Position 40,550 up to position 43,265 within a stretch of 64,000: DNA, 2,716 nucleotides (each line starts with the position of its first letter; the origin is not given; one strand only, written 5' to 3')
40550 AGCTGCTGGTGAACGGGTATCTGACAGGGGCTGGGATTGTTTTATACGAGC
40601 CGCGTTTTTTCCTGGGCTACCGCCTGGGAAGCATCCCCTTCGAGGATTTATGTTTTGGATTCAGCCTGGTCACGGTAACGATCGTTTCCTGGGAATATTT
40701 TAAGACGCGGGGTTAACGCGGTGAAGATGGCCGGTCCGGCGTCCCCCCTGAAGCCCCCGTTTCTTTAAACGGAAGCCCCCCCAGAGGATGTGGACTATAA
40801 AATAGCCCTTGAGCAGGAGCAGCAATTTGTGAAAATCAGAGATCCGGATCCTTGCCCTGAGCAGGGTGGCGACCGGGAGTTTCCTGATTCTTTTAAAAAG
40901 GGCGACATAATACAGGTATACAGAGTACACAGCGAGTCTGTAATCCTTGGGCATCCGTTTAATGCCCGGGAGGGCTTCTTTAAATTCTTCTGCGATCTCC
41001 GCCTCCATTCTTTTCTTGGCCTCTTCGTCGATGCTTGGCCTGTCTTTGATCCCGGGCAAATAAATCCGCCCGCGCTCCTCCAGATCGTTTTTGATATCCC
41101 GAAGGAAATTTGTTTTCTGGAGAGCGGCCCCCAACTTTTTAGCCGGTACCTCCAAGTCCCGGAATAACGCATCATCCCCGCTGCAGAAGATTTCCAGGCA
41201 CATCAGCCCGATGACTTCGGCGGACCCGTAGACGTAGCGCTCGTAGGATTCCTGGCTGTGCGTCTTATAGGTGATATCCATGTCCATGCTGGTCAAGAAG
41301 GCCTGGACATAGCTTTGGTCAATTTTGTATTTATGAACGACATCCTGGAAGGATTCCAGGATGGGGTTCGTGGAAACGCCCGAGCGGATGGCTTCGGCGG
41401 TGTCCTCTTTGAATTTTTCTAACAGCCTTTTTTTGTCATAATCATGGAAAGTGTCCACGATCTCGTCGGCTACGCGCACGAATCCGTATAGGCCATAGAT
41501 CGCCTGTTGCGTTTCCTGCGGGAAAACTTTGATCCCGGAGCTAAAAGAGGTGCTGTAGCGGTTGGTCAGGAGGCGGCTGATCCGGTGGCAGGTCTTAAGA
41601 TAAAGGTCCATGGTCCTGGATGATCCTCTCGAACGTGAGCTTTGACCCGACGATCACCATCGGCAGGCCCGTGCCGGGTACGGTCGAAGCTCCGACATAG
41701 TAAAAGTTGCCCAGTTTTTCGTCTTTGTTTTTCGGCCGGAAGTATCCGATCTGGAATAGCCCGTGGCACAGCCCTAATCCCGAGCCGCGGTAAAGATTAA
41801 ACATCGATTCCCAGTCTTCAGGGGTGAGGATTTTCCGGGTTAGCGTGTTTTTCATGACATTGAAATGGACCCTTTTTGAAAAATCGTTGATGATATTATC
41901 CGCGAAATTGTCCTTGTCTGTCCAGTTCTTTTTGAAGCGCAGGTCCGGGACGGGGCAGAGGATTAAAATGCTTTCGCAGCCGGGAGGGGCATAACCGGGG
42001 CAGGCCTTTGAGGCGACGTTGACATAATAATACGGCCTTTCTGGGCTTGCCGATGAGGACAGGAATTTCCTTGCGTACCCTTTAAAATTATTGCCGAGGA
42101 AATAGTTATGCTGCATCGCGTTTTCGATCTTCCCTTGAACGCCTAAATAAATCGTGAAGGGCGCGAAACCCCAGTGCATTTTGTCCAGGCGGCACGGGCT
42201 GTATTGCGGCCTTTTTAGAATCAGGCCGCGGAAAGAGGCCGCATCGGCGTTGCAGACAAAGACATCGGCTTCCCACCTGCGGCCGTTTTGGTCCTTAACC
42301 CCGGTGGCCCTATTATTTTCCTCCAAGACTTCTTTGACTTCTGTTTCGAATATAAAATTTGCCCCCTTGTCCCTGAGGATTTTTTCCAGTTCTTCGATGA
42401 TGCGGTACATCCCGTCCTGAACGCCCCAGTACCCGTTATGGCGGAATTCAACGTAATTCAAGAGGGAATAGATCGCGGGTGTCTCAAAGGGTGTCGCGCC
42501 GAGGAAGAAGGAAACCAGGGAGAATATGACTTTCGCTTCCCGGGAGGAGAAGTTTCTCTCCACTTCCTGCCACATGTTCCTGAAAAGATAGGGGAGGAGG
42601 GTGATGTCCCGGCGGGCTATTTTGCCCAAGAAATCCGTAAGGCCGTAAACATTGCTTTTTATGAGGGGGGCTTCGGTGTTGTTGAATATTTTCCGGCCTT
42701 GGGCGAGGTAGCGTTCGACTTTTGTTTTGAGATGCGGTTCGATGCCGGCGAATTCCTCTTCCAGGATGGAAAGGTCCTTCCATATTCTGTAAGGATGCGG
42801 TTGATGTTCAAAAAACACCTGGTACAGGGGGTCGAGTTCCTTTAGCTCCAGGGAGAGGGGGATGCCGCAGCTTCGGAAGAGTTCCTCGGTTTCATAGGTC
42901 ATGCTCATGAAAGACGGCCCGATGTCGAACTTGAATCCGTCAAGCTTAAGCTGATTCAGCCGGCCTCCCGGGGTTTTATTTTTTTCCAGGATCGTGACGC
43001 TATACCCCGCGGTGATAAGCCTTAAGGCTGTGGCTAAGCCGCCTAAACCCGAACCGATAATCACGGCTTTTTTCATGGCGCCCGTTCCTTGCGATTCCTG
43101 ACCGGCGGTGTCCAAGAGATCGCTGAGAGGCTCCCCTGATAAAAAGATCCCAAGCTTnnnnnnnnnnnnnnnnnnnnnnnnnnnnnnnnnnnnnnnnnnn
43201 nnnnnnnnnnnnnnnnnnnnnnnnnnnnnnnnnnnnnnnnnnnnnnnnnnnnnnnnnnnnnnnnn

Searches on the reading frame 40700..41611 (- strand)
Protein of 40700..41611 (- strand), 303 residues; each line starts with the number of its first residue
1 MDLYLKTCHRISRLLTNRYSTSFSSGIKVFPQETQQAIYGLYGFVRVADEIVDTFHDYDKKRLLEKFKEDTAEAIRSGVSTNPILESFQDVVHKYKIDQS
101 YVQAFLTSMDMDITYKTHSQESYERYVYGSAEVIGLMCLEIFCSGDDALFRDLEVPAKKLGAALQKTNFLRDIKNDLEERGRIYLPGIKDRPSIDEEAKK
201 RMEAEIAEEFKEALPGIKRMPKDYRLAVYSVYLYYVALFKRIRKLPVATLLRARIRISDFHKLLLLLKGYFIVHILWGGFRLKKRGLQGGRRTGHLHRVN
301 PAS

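Call 10: search_protein_families(library=pfam, proteins=[window:40700-41611:-], max_evalue=0.001)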
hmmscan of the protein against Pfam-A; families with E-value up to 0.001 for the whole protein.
window:40700-41611:- (303 aa): 1 family
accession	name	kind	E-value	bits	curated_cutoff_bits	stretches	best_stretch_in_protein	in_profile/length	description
PF00494.24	SQS_PSY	-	5e-49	167.8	26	1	17-186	2-173/263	Squalene/phytoene synthase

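Call 76: search_protein_families(library=ncbifam, proteins=[window:40700-41611:-], max_evalue=0.00001)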
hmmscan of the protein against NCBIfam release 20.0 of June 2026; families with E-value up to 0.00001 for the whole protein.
window:40700-41611:- (303 aa): 6 families
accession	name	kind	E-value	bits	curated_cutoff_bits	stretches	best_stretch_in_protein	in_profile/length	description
TIGR03465.1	HpnD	equivalog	5e-36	124.1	278.6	1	18-270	4-265/267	presqualene diphosphate synthase HpnD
NF045686.1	PhytoSynCyanob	equivalog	2.4e-21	76.1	550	1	8-266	20-300/310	15-cis-phytoene synthase CrtB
TIGR03464.1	HpnC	equivalog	1.7e-19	70.4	250.45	1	29-187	15-170/267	squalene synthase HpnC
NF042419.1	Phyto_syn_CrtB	equivalog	2.6e-17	63.4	480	1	20-187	15-187/306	15-cis-phytoene synthase CrtB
NF045921.1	PhytnSynCrtBRhod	equivalog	5.1e-17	62.3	500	1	17-268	15-274/307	15-cis-phytoene synthase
TIGR01559.1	squal_synth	equivalog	4.1e-06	26.2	286.75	0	15-186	9-199/337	squalene synthase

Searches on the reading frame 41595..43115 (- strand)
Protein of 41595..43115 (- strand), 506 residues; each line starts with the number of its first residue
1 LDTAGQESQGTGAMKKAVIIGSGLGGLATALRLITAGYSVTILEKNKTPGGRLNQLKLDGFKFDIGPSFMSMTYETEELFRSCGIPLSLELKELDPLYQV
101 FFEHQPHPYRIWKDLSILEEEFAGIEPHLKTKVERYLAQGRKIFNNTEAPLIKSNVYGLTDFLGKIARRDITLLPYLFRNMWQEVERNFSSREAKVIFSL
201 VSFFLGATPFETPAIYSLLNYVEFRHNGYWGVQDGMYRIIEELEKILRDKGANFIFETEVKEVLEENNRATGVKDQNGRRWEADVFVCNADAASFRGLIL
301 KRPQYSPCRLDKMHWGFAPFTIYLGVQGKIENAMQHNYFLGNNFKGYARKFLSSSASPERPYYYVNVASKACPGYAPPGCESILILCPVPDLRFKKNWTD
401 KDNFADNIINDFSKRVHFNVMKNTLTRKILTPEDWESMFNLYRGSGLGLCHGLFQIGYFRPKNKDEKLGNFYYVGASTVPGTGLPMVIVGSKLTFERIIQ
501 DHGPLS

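Call 10: search_protein_families(library=pfam, proteins=[window:41595-43115:-], max_evalue=0.001)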
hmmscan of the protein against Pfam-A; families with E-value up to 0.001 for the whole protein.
window:41595-43115:- (506 aa): 9 families
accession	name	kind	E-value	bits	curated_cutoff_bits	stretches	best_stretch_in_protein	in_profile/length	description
PF01593.30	Amino_oxidase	-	1.1e-28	101.2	19.8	1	24-486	1-430/443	Flavin containing amine oxidoreductase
PF13450.12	NAD_binding_8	-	2.5e-12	47.4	21.9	1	19-73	1-55/68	NAD(P)-binding Rossmann-like domain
PF01266.30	DAO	-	1.1e-11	45.3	27.9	1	17-50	2-35/353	FAD dependent oxidoreductase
PF07992.20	Pyr_redox_2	-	5.6e-09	36.3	26.1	1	16-51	2-38/291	Pyridine nucleotide-disulphide oxidoreductase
PF00890.30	FAD_binding_2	-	6.1e-07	29.4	20.4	1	17-50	2-35/414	FAD binding domain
PF03486.20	HI0933_like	-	2.5e-06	27.6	50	0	16-53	2-39/244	HI0933-like protein Rossmann domain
PF06100.17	MCRA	-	7.6e-06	25.5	23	1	15-82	2-75/495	MCRA family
PF12831.13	FAD_oxidored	-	6.7e-05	22.8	27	0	18-53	3-38/416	FAD dependent oxidoreductase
PF00070.33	Pyr_redox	-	0.00013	22.8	22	0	16-50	1-35/82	Pyridine nucleotide-disulphide oxidoreductase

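Call 76: search_protein_families(library=ncbifam, proteins=[window:41595-43115:-], max_evalue=0.00001)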
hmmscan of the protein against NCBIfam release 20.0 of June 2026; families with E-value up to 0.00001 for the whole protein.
window:41595-43115:- (506 aa): 24 families
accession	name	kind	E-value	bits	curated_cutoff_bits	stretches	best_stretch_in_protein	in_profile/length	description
TIGR02734.1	crtI_fam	subfamily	8.2e-103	344.7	238.1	1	17-503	1-493/504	phytoene desaturase family protein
NF058655.1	CrtID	equivalog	5.4e-96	322.3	640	1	18-493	2-476/478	bifunctional phytoene desaturase/3,4-desaturase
NF042421.1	hydcarot_desat_CrtD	equivalog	1.4e-62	211.7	500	1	14-498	1-483/487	1-hydroxycarotenoid 3,4-desaturase CrtD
NF045637.1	carotdesatCrtDProt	equivalog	5.4e-59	200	580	1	18-501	2-485/485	1-hydroxycarotenoid 3,4-desaturase CrtD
TIGR02730.1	carot_isom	equivalog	1.3e-22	80.3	586.9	1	17-292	3-284/493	carotenoid isomerase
TIGR02733.1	desat_CrtD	equivalog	7e-20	71.2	549.7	1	16-499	3-489/492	C-3',4' desaturase CrtD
NF045689.1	BCarotKetCrtO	equivalog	7.1e-15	54.5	1000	0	16-52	5-41/563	beta-carotene ketolase CrtO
NF005560.0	PRK07233.1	equivalog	2.2e-12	46.5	252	1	16-63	2-49/435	hypothetical protein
NF005548.0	PRK07208.1-4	equivalog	5.1e-11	41.8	389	1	14-81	3-71/488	hypothetical protein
TIGR03467.1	HpnE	equivalog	3.2e-10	39.9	283.05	1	18-91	2-78/430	hydroxysqualene dehydroxylase HpnE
NF008845.0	PRK11883.1-5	equivalog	2e-08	33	560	0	13-85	3-82/468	protoporphyrinogen oxidase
TIGR03364.1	HpnW_proposed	hypoth_equivalog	1.5e-07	30.8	285.1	0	17-51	3-37/365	TIGR03364 family FAD-dependent oxidoreductase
NF001933.0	PRK00711.1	subfamily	1.7e-07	30.6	383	0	16-50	2-36/429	D-amino acid dehydrogenase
NF005545.0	PRK07208.1-1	equivalog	3e-07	29.2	451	1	16-79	9-74/504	hypothetical protein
TIGR02352.1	thiamin_ThiO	equivalog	5.7e-07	28.9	250.8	0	18-47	2-31/351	glycine oxidase ThiO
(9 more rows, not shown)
